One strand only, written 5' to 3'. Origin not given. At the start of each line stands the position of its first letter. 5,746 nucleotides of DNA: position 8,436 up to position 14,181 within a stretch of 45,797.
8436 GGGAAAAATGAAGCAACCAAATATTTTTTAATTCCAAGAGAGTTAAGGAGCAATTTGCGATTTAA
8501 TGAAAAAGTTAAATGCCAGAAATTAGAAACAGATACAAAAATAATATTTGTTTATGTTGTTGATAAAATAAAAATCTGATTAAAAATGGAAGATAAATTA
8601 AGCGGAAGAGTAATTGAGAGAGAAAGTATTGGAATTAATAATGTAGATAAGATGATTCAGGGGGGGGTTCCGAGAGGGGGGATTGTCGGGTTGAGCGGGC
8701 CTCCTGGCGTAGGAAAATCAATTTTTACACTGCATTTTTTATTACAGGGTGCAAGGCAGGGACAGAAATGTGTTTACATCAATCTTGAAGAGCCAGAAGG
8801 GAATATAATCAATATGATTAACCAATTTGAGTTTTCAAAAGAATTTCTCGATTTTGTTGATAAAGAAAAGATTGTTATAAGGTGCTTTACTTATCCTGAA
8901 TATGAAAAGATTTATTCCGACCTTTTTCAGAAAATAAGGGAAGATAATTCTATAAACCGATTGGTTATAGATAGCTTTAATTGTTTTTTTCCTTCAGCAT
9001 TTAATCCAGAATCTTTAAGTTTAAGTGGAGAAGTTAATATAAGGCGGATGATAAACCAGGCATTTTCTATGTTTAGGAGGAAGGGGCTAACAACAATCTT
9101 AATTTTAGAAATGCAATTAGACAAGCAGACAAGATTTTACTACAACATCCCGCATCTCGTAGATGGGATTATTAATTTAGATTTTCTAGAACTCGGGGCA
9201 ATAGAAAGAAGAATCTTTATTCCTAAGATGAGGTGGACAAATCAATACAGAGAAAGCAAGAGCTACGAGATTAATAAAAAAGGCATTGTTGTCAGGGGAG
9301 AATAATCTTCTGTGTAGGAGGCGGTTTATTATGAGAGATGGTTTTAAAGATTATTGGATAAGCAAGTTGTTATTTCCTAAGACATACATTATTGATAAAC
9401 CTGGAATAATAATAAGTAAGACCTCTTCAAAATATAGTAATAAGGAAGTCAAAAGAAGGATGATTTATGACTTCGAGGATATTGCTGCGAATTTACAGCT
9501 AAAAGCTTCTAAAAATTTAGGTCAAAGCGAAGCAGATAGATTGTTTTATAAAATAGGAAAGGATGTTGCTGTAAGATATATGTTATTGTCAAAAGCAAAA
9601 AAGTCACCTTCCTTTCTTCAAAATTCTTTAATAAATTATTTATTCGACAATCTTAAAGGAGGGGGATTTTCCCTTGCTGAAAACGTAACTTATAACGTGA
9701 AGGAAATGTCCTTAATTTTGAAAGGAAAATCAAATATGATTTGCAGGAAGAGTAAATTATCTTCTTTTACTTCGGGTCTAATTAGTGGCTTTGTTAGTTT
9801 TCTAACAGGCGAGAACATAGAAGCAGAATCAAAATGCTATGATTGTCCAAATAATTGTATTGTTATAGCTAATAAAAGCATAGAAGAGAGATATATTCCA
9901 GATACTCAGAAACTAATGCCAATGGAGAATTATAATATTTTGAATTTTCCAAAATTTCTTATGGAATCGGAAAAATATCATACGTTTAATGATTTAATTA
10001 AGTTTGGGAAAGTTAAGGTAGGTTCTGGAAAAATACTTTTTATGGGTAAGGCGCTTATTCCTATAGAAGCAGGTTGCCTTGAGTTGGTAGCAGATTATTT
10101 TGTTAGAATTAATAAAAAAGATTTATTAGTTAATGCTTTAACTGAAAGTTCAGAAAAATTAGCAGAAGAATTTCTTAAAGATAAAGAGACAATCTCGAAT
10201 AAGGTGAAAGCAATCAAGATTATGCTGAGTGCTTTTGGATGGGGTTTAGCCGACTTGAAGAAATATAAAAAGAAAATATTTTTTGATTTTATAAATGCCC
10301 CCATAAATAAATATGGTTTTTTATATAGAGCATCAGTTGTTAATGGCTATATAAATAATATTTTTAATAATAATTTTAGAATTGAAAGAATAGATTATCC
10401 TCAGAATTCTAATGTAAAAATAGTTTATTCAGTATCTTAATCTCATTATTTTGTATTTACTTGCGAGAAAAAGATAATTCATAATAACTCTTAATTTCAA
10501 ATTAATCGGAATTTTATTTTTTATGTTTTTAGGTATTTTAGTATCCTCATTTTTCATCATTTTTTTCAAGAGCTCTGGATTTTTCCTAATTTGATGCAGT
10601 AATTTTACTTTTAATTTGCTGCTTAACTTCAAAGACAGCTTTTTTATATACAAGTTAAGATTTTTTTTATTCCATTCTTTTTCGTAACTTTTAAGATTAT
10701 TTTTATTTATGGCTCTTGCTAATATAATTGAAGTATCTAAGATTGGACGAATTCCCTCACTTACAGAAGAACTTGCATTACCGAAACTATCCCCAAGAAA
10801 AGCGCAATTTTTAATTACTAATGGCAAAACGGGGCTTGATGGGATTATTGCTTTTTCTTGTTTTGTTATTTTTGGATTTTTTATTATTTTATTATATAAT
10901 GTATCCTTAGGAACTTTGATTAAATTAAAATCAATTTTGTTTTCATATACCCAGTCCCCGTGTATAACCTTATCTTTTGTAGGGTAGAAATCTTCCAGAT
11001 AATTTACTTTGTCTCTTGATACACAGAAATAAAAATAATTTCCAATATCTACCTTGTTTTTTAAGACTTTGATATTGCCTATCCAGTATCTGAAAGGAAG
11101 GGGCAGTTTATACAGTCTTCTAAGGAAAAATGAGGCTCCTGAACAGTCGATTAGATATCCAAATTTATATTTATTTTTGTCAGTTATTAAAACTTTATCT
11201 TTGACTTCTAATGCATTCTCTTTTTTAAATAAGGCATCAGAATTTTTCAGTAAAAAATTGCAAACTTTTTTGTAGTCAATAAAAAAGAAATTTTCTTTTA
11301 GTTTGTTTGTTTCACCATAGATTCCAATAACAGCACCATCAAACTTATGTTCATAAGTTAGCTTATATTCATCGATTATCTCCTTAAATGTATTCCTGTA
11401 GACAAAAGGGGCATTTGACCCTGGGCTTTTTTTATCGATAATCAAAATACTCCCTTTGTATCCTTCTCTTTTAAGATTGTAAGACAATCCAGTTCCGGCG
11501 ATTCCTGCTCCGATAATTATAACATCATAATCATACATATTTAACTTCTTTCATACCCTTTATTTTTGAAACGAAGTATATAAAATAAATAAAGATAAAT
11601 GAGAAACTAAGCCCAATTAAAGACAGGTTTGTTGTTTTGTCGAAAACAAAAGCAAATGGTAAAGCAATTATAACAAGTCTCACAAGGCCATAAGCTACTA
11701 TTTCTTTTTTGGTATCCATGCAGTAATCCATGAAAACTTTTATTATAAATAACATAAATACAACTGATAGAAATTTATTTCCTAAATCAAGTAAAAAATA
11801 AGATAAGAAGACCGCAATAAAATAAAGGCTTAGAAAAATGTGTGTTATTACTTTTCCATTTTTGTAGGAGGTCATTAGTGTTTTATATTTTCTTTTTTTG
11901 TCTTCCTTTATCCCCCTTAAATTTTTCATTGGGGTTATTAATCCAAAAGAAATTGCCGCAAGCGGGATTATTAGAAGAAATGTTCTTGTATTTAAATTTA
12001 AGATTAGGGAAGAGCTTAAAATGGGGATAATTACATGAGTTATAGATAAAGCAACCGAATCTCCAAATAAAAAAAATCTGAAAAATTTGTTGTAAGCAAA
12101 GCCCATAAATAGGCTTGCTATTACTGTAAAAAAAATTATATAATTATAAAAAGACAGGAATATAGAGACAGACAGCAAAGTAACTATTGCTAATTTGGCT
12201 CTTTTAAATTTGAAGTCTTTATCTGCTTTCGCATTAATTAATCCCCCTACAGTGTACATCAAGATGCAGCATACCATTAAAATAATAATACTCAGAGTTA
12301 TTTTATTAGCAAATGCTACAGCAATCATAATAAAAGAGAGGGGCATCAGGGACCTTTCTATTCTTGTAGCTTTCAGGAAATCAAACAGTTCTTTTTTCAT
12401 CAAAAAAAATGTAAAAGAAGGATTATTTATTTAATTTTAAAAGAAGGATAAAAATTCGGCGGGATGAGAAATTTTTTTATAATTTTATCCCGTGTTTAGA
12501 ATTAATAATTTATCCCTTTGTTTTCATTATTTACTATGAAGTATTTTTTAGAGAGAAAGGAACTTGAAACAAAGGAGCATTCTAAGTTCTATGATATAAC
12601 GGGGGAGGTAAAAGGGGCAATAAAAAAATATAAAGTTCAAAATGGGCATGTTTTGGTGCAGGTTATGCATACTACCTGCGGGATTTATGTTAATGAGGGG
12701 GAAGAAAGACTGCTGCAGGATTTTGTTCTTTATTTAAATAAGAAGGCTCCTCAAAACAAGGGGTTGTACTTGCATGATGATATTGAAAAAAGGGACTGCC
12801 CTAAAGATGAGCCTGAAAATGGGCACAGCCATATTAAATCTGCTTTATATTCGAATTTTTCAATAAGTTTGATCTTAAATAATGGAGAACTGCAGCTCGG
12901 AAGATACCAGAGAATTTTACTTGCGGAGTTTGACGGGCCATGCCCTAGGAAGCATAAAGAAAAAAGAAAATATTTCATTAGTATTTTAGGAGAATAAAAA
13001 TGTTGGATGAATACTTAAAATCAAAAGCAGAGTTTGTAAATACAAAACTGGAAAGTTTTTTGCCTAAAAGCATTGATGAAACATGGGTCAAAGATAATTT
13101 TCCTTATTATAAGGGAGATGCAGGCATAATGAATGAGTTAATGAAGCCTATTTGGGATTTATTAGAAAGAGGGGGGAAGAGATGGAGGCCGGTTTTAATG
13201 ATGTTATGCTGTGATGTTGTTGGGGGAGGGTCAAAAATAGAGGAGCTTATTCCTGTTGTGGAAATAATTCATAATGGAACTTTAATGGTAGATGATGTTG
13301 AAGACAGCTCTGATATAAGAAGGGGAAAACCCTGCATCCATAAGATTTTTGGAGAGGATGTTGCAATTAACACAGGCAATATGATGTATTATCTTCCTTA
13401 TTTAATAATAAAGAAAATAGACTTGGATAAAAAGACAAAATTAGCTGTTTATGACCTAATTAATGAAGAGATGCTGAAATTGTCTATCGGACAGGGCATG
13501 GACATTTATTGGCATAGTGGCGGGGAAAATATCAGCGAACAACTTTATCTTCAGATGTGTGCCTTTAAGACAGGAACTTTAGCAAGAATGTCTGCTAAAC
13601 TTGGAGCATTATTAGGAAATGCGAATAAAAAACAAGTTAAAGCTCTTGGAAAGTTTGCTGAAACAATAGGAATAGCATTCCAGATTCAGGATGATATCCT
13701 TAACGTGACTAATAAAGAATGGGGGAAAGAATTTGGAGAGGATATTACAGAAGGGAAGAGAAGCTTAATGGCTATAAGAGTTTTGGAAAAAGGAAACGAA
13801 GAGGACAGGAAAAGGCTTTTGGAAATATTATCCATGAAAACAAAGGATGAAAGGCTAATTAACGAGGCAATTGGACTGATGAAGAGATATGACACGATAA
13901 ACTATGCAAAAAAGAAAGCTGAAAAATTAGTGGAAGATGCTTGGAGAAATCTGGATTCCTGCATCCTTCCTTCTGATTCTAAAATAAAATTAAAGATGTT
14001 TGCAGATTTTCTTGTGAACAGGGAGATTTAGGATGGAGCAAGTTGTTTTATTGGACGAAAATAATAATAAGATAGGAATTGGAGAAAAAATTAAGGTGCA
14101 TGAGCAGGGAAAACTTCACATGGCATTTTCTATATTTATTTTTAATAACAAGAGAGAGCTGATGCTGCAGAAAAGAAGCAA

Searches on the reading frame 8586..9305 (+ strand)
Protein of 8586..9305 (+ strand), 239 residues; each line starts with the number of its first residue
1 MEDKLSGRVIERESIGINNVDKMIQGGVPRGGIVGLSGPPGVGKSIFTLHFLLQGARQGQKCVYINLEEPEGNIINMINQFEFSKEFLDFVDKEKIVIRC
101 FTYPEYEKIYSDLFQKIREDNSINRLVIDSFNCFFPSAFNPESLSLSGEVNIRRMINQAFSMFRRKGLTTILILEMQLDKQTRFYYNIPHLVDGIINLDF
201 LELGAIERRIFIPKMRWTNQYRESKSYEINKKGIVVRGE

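Call 3: search_protein_families(library=pfam, proteins=[window:8586-9305:+], max_evalue=1)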
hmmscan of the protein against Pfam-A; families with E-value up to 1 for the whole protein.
window:8586-9305:+ (239 aa): 17 families
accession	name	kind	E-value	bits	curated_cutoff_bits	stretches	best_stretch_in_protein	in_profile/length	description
PF06745.19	ATPase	-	4.2e-37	128.2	26.6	1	15-237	3-227/231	KaiC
PF13481.12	AAA_25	-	1.1e-08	35.4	27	1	17-173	19-187/195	AAA domain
PF00154.27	RecA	-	5.1e-06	26.6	27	1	16-159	36-167/262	recA bacterial DNA recombination protein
PF20720.3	nSTAND3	-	0.0011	19.1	27.2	1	32-68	18-55/155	Novel STAND NTPase 3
PF13173.12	AAA_14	-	0.0013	19.2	27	1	33-92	4-59/129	AAA domain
PF13479.12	AAA_24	-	0.0046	17.3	27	1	36-134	7-76/195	AAA domain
PF14516.12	AAA_35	-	0.006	15.9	27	1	29-81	29-81/331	AAA-like domain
PF07088.17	GvpD_P-loop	-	0.0072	16.7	24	1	36-200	15-174/189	GvpD gas vesicle protein, P-loop domain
PF05625.17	PAXNEB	-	0.0096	15.4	28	1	99-199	171-273/366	PAXNEB protein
PF13401.12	AAA_22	-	0.01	16.6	27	1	32-122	6-63/130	AAA domain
PF01695.23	IstB_IS21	-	0.03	14.2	24.1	1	36-70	97-131/238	IstB-like ATP binding protein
PF03796.21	DnaB_C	-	0.031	14.1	27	1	16-76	5-65/255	DnaB-like helicase C terminal domain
PF23442.1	DUF7125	-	0.042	13.4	29.1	1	12-51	3-41/207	Family of unknown function (DUF7125)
PF13191.12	AAA_16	-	0.074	14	32.6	1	30-59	23-52/167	AAA ATPase domain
PF03308.22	MeaB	-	0.076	12.4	23.1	1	30-63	32-65/273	Methylmalonyl Co-A mutase-associated GTPase MeaB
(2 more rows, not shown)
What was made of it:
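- On Active KaiC/RadA-type ATPase (Pfam PF06745): The window's genuine KaiC (8586-9305) scores 128 bits (call 3).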

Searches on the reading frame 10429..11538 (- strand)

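Call 88: search_protein_families(library=pfam, proteins=[window:10429-11538:-], max_evalue=0.001)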
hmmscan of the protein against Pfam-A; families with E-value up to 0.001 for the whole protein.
window:10429-11538:- (369 aa): 2 families
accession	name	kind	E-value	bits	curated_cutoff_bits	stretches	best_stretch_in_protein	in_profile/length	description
PF07992.20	Pyr_redox_2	-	1.5e-06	28.3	26.1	1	4-136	1-110/291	Pyridine nucleotide-disulphide oxidoreductase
PF01266.30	DAO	-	1.4e-05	25.2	27.9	1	5-43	1-38/353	FAD dependent oxidoreductase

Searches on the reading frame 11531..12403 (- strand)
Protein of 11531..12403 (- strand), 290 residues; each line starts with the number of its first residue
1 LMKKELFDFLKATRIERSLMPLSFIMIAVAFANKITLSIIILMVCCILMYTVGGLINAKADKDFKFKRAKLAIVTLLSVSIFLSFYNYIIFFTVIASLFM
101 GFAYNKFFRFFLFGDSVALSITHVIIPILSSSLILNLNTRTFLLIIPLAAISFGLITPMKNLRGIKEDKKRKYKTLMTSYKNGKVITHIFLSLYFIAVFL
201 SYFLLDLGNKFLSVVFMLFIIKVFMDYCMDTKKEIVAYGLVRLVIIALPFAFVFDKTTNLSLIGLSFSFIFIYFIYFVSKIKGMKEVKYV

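Call 88: search_protein_families(library=pfam, proteins=[window:11531-12403:-], max_evalue=0.001)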
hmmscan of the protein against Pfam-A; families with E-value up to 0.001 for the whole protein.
window:11531-12403:- (290 aa): 1 family
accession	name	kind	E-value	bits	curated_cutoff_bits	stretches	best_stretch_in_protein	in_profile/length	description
PF01040.23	UbiA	-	9e-09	35.4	34.2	1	70-224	70-226/250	UbiA prenyltransferase family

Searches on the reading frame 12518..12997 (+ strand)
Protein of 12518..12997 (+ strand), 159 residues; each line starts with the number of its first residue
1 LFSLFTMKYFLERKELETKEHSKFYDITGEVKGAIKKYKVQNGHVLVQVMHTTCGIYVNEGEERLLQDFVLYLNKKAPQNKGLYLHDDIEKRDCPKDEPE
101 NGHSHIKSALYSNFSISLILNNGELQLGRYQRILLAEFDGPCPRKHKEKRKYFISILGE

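Call 88: search_protein_families(library=pfam, proteins=[window:12518-12997:+], max_evalue=0.001)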
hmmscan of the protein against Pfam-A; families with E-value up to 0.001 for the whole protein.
window:12518-12997:+ (159 aa): 1 family
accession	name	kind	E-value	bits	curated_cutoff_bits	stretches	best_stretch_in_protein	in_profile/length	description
PF01894.22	UPF0047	-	1.1e-28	100.2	27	1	26-154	1-115/117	Uncharacterised protein family UPF0047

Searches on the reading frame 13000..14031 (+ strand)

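Call 88: search_protein_families(library=pfam, proteins=[window:13000-14031:+], max_evalue=0.001)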
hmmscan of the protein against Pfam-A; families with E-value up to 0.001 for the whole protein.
window:13000-14031:+ (343 aa): 1 family
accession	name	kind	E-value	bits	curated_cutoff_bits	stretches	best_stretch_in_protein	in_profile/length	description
PF00348.22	polyprenyl_synt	-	6.9e-70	235.6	27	1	46-293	3-250/251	Polyprenyl synthetase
